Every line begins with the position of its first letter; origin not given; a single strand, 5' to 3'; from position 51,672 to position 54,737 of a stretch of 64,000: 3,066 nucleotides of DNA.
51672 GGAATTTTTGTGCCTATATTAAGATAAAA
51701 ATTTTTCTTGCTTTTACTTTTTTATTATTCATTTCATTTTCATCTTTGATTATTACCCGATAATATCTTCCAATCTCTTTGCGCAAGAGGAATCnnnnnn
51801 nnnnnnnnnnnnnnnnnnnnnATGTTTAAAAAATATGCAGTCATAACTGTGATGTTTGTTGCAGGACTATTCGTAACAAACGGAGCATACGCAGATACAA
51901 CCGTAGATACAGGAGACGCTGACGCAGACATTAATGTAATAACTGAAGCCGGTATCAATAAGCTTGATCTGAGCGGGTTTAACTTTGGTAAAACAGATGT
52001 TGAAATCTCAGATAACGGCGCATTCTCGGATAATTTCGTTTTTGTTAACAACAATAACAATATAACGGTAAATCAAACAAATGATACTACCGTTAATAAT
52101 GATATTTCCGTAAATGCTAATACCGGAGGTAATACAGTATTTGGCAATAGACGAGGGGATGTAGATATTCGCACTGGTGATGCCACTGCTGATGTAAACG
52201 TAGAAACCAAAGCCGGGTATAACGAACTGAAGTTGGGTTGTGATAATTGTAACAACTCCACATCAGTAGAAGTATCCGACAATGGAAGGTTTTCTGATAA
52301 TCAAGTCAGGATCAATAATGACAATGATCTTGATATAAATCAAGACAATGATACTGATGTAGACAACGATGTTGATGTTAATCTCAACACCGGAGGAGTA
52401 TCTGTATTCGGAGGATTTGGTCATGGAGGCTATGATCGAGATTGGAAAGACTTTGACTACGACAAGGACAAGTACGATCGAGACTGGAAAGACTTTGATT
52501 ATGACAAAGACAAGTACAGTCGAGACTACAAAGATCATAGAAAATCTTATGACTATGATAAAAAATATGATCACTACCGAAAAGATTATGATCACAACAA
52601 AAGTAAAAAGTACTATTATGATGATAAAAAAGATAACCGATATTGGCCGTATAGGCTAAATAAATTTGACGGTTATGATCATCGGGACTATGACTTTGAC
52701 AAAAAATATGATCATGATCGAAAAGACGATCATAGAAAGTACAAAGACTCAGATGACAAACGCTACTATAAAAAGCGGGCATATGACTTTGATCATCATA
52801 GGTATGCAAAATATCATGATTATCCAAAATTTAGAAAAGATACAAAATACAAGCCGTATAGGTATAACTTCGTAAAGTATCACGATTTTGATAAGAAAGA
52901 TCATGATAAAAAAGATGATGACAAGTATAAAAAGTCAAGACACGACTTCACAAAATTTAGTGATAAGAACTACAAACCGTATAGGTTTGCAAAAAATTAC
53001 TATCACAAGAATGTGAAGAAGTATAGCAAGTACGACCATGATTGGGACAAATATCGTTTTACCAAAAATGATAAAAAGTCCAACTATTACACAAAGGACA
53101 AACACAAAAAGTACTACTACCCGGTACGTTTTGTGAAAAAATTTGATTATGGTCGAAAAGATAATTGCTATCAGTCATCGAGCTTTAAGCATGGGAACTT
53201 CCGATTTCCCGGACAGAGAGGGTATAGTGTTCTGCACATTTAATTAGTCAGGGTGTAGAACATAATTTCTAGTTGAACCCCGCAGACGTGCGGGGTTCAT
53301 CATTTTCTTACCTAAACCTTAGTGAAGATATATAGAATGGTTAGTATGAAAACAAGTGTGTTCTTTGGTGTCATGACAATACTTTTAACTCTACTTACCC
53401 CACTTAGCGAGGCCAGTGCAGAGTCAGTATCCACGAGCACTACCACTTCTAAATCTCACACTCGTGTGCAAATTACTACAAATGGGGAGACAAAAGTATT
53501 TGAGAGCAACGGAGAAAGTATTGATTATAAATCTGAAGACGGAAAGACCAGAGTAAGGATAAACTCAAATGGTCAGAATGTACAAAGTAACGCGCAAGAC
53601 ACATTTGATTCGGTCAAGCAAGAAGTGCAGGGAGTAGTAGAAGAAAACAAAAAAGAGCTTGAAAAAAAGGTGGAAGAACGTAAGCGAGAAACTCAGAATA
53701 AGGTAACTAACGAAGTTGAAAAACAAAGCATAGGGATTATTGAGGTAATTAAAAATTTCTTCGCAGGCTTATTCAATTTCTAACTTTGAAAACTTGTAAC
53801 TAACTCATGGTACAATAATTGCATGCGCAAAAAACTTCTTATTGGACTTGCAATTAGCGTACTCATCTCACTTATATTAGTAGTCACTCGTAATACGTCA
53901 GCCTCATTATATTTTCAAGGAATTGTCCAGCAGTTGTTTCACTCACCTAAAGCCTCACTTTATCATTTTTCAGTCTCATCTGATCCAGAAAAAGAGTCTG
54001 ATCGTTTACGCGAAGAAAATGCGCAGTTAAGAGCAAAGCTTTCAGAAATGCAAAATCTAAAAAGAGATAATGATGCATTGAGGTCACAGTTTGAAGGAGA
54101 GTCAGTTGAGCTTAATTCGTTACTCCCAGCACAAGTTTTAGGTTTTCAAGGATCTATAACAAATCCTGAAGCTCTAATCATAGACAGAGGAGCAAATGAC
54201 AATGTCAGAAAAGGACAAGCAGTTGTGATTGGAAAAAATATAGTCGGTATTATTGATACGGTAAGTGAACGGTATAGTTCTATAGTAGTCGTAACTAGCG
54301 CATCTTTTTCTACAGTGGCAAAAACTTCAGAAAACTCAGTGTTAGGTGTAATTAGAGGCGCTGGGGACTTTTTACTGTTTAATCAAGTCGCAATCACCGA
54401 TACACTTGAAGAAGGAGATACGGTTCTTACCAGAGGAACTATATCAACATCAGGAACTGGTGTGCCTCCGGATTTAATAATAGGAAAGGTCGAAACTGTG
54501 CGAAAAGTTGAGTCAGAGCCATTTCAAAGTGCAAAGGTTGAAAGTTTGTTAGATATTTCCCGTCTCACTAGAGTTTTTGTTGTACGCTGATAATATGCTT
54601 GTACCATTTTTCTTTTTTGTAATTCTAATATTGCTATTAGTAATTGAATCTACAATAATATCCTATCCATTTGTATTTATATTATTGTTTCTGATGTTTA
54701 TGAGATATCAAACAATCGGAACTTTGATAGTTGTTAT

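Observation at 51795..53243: Secreted protein with a 300-aa Tyr/Asp/Lys/His/Arg tandem-repeat tail, next to a sortase/DsbAB module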

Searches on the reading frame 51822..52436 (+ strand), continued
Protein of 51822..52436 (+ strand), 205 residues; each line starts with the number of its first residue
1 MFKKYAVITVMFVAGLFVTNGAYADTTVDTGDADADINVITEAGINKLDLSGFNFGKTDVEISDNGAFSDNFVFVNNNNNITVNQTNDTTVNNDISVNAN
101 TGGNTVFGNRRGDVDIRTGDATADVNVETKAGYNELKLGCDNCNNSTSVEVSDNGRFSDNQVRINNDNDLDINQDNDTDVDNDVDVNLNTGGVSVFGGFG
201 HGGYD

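Call 64: find_encoding_contigs(protein=P0199, flank=6000, max_places=1)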
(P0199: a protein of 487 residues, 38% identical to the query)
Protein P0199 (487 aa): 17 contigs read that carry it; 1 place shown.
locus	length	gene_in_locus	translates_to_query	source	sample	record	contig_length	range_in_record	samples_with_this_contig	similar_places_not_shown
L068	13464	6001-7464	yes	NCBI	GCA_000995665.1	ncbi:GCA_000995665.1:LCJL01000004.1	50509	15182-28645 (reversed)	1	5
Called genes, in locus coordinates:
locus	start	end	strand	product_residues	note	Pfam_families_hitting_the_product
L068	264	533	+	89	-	-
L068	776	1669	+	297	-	-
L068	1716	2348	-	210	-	-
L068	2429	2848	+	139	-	PF01951:Archease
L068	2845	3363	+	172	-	PF04308:RNaseH_like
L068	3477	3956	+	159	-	PF00293:NUDIX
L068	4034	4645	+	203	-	-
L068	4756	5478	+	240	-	-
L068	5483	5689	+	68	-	PF10055:DUF2292 (weak)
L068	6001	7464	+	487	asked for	-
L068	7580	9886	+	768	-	-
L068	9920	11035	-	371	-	-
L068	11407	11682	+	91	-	-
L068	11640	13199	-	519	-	PF00270:DEAD (faint), PF02463:SMC_N (faint), PF13555:AAA_29 (faint), PF25199:nSTAND_NTPase5 (faint), PF00004:AAA (faint), PF00005:ABC_tran, PF00005:ABC_tran, PF13304:AAA_21 (weak), +2 more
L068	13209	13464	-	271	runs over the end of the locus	PF00398:RrnaAD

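Call 65: find_encoding_contigs(protein=P0233, flank=6000, max_places=1)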
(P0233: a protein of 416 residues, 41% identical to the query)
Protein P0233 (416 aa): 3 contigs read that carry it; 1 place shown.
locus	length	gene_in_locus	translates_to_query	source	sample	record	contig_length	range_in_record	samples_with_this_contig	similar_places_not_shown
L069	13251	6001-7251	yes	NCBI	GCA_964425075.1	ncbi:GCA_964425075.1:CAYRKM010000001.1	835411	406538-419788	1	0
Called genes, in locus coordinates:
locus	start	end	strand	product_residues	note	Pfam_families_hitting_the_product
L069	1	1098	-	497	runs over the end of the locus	PF00364:Biotin_lipoyl (faint), PF25973:BSH_CzcB (faint), PF25967:RND-MFP_C (faint), PF25989:YknX_C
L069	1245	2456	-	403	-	PF12704:MacB_PCD, PF02687:FtsX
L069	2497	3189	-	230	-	PF00005:ABC_tran, PF02463:SMC_N (faint), PF13304:AAA_21 (faint)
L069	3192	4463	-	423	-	PF25919:BSH_CusB (faint), PF25917:BSH_RND (faint), PF25954:Beta-barrel_RND_2 (weak), PF25990:Beta-barrel_YknX, PF25975:CzcB_C (weak)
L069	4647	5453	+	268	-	-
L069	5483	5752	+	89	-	PF10055:DUF2292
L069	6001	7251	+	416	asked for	-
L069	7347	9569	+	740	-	-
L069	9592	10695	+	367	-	-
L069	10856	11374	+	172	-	PF04203:Sortase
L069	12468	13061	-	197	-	-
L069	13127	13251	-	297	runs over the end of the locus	PF00353:HemolysinCabind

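Call 84: search_protein_families(library=ncbifam, proteins=[L064:6005-6568:+, L064:7298-7696:+, L064:9355-9960:+, L067:5561-5782:+, L069:5483-5749:+], max_evalue=0.01)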
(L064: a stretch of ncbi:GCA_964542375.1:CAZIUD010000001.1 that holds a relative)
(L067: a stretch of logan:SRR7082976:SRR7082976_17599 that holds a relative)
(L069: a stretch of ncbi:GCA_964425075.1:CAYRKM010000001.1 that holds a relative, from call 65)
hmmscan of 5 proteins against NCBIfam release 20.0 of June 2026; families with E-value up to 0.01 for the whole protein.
L064:6005-6568:+ (188 aa): 3 families
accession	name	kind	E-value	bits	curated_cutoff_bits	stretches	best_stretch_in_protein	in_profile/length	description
NF046067.1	SigPepSipWBacil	equivalog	2.6e-37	128.3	190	1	16-175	8-171/189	signal peptidase I SipW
TIGR02228.1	sigpep_I_arch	equivalog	1.9e-30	105.8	51.85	1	18-166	10-155/158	signal peptidase I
TIGR02227.1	sigpep_I_bact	equivalog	0.0083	16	47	0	33-97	9-77/162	signal peptidase I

L064:7298-7696:+ (133 aa): 0 families

L064:9355-9960:+ (202 aa): 0 families

L067:5561-5782:+ (74 aa): 0 families

L069:5483-5749:+ (89 aa): 1 family
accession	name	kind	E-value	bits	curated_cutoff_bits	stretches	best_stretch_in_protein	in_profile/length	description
NF033785.1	sulfur_OscA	equivalog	4.2e-05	23.5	85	1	17-48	14-45/60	sulfur starvation response protein OscA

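Call 93: find_encoding_contigs(protein=P0217, flank=7000, max_places=1)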
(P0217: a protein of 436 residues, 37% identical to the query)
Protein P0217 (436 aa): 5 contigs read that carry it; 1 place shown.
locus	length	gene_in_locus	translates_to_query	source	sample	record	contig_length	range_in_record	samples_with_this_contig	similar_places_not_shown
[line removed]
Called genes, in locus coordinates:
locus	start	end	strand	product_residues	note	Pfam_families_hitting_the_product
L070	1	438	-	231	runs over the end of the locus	PF13384:HTH_23 (faint)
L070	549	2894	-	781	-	PF26449:DUF8128, PF01935:DUF87 (weak)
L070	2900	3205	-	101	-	-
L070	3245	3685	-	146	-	PF09055:Sod_Ni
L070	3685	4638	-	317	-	PF01266:DAO (faint), PF07992:Pyr_redox_2, PF13738:Pyr_redox_3, PF00070:Pyr_redox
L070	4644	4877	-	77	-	-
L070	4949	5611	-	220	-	PF01569:PAP2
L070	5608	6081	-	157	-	PF01467:CTP_transf_like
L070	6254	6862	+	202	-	-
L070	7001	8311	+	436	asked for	-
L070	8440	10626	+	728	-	-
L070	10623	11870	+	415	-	-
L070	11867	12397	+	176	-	PF04203:Sortase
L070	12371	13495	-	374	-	PF07907:YibE_F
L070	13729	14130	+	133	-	-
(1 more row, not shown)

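Call 94: find_encoding_contigs(protein=P0186, flank=7000, max_places=1)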
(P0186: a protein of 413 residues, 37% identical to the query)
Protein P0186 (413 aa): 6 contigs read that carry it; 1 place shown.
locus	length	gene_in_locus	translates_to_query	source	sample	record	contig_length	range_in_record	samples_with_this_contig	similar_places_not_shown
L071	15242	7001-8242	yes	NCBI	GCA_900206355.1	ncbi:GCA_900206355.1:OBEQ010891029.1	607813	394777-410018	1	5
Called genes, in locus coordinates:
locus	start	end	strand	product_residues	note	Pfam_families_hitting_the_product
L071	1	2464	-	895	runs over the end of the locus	PF01624:MutS_I, PF05188:MutS_II, PF05192:MutS_III, PF05190:MutS_IV, PF00488:MutS_V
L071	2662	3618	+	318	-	PF13399:LytR_C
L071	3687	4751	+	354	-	PF01734:Patatin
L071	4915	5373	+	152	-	-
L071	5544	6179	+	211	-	-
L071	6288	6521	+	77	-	PF10055:DUF2292 (weak)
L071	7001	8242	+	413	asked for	-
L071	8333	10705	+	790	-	-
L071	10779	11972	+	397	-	-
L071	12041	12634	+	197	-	PF04203:Sortase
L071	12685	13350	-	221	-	-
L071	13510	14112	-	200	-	-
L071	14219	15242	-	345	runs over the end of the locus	PF00353:HemolysinCabind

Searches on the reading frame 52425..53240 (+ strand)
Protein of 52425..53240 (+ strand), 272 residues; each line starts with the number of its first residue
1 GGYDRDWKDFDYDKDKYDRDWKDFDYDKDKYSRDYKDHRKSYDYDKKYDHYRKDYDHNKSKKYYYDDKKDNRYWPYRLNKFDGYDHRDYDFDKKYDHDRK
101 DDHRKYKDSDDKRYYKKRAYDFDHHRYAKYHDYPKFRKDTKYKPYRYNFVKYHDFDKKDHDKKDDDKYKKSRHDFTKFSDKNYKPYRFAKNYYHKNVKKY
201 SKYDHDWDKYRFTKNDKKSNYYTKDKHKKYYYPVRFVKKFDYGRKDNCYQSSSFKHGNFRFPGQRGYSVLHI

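Call 20: find_homologous_proteins(query=window:52425-53240:+, max_evalue=0.001)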
Query window:52425-53240:+: 564 candidates shared short words with the query, none scored E <= 0.001.

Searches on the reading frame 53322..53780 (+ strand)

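Call 7: search_protein_families(library=pfam, proteins=[window:53322-53780:+], max_evalue=0.1)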
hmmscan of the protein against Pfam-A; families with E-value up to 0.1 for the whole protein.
window:53322-53780:+ (153 aa): 1 family
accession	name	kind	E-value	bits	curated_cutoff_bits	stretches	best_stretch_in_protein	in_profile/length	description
PF07569.16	Hira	-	0.011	15.9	25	1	25-133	50-161/220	TUP1-like enhancer of split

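Call 8: search_protein_families(library=ncbifam, proteins=[window:53322-53780:+], max_evalue=0.1)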
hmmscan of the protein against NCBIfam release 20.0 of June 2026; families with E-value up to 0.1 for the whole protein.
window:53322-53780:+ (153 aa): 4 families
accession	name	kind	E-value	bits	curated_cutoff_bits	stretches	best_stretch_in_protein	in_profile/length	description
NF038305.1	HpsJ_fam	subfamily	0.0012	18.9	60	1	4-139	76-214/234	HpsJ family protein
NF050013.1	HpsJ_like_A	equivalog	0.0019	17.9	140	1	15-139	80-199/217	HpsJ-like protein, cyanoexosortase A-associated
NF006611.0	PRK09173.1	equivalog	0.086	12.9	195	0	85-137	64-115/159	F0F1 ATP synthase subunit B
TIGR03321.1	alt_F1F0_F0_B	exception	0.098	12.4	224.7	0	50-132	52-136/246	alternate F1F0 ATPase, F0 subunit B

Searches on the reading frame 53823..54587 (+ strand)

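Call 7: search_protein_families(library=pfam, proteins=[window:53823-54587:+], max_evalue=0.1)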
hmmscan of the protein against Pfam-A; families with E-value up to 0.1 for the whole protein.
window:53823-54587:+ (255 aa): 4 families
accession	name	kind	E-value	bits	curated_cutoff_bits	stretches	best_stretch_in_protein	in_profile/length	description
PF04085.20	MreC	-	5.3e-26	91.6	28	1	117-254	12-146/147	Rod shape-determining protein MreC, barrel core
PF11184.13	DUF2969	-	0.0028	18.5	25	1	124-178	17-66/71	Protein of unknown function (DUF2969)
PF18035.6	Bap31_Bap29_C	-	0.0028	18.1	30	1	64-102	1-36/52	Bap31/Bap29 cytoplasmic coiled-coil domain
PF07558.16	Shugoshin_N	-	0.0069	16.6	30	0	53-73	24-44/45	Shugoshin N-terminal coiled-coil region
